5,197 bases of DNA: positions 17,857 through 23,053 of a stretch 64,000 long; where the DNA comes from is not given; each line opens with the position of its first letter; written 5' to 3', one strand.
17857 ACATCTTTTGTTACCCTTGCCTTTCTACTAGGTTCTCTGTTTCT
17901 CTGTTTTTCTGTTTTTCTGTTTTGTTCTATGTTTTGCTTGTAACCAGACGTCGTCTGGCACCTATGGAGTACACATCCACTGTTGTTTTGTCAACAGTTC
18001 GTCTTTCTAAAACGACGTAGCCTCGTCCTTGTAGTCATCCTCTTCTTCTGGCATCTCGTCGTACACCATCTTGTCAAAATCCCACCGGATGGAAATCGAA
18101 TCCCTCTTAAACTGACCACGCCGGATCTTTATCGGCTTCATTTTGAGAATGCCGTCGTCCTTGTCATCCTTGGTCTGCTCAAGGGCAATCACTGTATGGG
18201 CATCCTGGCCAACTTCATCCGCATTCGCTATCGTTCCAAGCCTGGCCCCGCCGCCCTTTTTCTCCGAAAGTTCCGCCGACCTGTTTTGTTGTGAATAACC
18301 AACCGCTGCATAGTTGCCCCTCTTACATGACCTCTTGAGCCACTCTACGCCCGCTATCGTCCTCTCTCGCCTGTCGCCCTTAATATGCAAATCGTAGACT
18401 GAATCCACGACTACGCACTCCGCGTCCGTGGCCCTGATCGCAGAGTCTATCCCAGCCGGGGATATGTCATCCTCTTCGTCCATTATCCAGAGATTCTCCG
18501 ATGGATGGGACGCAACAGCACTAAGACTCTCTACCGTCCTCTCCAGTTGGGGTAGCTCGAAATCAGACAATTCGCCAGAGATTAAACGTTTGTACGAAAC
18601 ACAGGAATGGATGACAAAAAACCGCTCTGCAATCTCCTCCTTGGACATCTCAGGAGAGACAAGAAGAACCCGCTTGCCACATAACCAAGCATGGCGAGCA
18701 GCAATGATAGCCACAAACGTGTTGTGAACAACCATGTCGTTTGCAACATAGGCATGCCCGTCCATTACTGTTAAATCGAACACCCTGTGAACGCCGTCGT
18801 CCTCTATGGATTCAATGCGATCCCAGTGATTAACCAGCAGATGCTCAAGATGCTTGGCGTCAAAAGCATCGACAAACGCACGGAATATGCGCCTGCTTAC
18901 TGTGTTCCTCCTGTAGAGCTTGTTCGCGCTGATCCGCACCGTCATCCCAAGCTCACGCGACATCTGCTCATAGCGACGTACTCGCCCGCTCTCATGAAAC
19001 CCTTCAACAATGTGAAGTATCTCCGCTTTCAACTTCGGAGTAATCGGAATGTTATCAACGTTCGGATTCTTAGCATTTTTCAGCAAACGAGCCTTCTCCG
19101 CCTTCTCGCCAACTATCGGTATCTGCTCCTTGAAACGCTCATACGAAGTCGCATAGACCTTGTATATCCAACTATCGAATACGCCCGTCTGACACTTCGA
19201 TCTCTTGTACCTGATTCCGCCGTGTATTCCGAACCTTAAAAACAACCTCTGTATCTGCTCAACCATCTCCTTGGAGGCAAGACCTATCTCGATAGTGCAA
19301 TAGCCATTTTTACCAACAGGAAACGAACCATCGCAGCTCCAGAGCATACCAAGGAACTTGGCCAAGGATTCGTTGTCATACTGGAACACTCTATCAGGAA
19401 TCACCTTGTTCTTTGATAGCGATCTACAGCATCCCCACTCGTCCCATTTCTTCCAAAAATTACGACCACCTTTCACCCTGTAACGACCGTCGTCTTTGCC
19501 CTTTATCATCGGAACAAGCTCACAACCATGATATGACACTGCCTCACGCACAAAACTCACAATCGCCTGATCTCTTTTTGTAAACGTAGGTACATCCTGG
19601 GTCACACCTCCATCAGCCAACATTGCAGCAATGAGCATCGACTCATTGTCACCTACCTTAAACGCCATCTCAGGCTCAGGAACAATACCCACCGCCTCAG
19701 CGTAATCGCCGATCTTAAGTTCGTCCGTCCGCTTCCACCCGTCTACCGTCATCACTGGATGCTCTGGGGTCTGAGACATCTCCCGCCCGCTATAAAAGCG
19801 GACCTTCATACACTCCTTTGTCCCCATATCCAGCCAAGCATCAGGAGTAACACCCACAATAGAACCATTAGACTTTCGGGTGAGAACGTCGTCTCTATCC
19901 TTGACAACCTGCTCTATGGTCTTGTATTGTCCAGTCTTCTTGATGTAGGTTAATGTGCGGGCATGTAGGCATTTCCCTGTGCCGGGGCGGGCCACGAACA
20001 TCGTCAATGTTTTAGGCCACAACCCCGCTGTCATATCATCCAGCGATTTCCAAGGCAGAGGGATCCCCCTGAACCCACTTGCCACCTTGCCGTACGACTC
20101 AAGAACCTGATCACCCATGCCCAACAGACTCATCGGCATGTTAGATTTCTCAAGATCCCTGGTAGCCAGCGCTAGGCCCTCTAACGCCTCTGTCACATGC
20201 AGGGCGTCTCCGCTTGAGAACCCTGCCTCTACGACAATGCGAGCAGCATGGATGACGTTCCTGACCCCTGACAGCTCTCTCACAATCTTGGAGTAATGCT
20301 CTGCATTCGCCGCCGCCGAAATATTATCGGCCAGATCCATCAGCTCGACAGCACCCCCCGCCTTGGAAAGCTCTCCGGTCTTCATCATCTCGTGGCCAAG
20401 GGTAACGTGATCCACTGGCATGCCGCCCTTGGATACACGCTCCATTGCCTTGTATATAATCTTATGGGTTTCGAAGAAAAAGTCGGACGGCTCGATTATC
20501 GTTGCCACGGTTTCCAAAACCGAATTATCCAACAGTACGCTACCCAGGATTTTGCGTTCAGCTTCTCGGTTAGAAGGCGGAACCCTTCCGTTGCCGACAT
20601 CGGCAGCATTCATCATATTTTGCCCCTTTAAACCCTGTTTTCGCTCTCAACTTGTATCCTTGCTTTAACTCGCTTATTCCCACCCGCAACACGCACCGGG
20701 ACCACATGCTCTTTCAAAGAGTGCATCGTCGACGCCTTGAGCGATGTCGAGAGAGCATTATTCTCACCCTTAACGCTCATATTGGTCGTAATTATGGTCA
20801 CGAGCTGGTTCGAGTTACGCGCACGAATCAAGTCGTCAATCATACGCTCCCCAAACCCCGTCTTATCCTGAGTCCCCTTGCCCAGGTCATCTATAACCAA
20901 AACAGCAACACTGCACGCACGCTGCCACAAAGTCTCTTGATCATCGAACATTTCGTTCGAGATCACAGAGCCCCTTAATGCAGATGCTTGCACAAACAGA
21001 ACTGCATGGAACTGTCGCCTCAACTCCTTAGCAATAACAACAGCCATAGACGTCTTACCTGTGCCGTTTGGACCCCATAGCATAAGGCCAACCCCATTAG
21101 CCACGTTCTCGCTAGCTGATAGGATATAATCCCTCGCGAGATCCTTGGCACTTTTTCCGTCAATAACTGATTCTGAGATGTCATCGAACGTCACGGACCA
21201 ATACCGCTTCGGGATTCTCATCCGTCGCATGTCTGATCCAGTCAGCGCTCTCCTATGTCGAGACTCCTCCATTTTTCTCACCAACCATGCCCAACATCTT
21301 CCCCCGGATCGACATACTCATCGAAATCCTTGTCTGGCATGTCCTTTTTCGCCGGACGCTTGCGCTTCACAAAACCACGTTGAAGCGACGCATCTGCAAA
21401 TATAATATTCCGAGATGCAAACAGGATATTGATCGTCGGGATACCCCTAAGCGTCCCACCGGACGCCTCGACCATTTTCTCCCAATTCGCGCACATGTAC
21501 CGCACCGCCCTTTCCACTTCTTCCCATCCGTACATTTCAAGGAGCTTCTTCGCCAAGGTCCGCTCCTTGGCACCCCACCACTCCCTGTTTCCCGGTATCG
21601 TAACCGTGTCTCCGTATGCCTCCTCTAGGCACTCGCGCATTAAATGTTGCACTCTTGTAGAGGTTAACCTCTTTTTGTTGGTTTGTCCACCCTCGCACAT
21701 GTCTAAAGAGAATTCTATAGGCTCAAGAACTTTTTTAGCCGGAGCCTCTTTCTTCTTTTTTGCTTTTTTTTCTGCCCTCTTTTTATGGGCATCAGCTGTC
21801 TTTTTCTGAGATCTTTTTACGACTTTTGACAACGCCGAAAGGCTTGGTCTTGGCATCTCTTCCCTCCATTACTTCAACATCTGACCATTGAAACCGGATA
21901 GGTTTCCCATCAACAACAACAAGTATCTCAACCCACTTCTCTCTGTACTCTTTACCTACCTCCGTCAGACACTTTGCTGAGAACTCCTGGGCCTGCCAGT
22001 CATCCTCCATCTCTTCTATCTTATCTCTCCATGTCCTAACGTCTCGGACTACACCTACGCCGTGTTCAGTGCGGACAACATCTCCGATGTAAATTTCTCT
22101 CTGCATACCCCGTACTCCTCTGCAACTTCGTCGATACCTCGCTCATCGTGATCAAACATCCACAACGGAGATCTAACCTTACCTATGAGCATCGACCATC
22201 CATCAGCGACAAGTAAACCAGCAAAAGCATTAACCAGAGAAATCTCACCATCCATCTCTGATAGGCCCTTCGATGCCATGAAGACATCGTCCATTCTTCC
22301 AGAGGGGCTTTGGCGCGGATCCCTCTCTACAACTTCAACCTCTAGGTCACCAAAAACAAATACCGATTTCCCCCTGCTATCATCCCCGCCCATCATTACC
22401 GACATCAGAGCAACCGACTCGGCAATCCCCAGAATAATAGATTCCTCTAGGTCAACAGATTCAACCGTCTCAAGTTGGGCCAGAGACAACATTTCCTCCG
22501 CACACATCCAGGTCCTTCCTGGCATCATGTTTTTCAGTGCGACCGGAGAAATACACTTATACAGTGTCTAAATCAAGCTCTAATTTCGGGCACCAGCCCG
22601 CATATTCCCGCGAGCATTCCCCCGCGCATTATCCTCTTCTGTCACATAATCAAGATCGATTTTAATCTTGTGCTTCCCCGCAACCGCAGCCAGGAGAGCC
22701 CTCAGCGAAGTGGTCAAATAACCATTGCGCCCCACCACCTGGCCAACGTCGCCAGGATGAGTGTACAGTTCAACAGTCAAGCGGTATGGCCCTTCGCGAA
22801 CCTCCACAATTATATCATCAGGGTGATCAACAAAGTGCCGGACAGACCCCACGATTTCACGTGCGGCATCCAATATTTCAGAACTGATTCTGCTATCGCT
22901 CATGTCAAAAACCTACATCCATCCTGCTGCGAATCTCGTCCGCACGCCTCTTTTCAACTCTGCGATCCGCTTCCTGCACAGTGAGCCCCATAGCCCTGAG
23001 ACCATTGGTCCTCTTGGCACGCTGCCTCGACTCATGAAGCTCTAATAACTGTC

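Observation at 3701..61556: Twelve copies of a 16-bp palindrome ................, almost all intercistronic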

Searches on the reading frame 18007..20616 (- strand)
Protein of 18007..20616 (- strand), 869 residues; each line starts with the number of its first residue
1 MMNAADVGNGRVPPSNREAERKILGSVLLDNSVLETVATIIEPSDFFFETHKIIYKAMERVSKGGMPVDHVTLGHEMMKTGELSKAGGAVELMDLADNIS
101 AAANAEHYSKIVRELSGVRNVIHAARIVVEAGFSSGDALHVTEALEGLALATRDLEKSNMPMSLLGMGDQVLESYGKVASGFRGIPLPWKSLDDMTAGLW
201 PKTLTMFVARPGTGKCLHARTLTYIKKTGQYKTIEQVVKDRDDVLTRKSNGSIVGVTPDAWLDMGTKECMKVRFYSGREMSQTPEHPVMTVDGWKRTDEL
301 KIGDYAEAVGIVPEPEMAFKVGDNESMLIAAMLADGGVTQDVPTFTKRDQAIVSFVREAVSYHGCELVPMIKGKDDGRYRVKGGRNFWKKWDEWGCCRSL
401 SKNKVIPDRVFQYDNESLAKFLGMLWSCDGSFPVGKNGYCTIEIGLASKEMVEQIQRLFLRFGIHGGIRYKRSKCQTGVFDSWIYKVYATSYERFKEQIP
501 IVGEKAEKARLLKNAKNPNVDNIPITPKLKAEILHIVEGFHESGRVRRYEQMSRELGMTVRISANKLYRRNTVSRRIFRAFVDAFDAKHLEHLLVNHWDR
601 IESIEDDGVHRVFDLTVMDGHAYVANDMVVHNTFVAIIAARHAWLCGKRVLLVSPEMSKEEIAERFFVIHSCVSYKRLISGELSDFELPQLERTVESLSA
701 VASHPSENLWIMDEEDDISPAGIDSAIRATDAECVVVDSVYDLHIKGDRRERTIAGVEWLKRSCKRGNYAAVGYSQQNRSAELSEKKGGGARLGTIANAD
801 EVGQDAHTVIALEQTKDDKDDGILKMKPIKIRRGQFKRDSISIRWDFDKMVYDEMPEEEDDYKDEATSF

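Call 7: search_protein_families(library=pfam, proteins=[window:18007-20616:-])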
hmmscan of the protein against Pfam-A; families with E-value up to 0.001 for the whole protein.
window:18007-20616:- (869 aa): 4 families
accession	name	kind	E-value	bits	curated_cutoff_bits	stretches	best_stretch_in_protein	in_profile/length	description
PF00772.26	DnaB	-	2.7e-28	98.5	23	1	13-114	2-103/103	DnaB-like helicase N terminal domain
PF03796.21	DnaB_C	-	1.8e-16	60.7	27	1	634-835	35-238/255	DnaB-like helicase C terminal domain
PF14890.11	Intein_splicing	-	6.2e-15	55.8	35.8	1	263-632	43-155/155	Intein splicing domain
PF14528.11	LAGLIDADG_3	-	4.7e-13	49.6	22.5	1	418-499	3-81/82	LAGLIDADG-like domain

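Call 8: search_protein_families(library=phrogs, proteins=[window:18007-20616:-])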
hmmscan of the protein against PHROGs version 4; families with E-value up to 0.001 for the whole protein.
window:18007-20616:- (869 aa): 5 families
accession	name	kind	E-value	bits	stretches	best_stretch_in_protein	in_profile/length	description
phrog_19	-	DNA, RNA and nucleotide metabolism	1.1e-54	187.4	2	8-215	152-366/621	DnaB-like replicative helicase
phrog_239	-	DNA, RNA and nucleotide metabolism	2.9e-17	63.9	2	634-863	384-607/801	DNA primase/helicase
phrog_243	-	DNA, RNA and nucleotide metabolism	2.8e-10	40.6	1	635-853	52-266/273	DnaB-like replicative helicase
phrog_20000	-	unknown function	0.00038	21.5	1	14-73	26-85/132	-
phrog_15127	-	head and packaging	0.00072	19.2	0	275-306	275-306/602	head protein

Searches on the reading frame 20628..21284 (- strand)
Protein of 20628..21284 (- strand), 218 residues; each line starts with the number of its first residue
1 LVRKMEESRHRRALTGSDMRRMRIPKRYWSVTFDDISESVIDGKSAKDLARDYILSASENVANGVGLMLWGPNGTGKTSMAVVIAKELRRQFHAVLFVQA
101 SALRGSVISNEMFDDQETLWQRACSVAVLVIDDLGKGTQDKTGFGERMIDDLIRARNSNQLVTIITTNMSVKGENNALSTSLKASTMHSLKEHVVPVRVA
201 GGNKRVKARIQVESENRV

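Call 33: search_protein_families(library=pfam, max_evalue=0.001, proteins=[window:20628-21284:-])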
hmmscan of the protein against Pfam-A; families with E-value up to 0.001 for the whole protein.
window:20628-21284:- (218 aa): 9 families
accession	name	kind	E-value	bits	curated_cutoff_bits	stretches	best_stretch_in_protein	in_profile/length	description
PF00004.35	AAA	-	4.2e-11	43.8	21.2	1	67-169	1-110/131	ATPase family associated with various cellular activities (AAA)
PF01695.23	IstB_IS21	-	4.4e-10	39.9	24.1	1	9-209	44-235/238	IstB-like ATP binding protein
PF20720.3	nSTAND3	-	1.6e-06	28.4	27.2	1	67-210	20-148/155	Novel STAND NTPase 3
PF00308.24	Bac_DnaA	-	4.3e-05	24.2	23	1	40-162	10-133/162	Bacterial DnaA ATPAse domain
PF06068.19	TIP49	-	8.1e-05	22.4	23.8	1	59-112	45-93/347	TIP49 P-loop domain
PF00910.28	RNA_helicase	-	0.00012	23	21.5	1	68-161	2-80/105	RNA helicase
PF00158.32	Sigma54_activat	-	0.00049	20.3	20.2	1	56-117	14-75/168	Sigma-54 interaction domain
PF04851.21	ResIII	-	0.0006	20.2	22.5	1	66-99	25-60/164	Type III restriction enzyme, res subunit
PF05496.18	RuvB_N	-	0.00066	19.9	27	0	66-94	35-63/159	Holliday junction DNA helicase RuvB P-loop domain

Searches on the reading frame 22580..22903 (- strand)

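Call 17: search_protein_families(library=pfam, max_evalue=0.01, proteins=[window:22580-22903:-])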
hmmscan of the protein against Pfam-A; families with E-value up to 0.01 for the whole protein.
window:22580-22903:- (107 aa): 1 family
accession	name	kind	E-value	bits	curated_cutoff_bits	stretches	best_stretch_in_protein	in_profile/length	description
PF13083.13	KH_KhpA-B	-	1.3e-11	44.7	32.1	1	21-84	8-71/73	KhpA/KhpB, KH domain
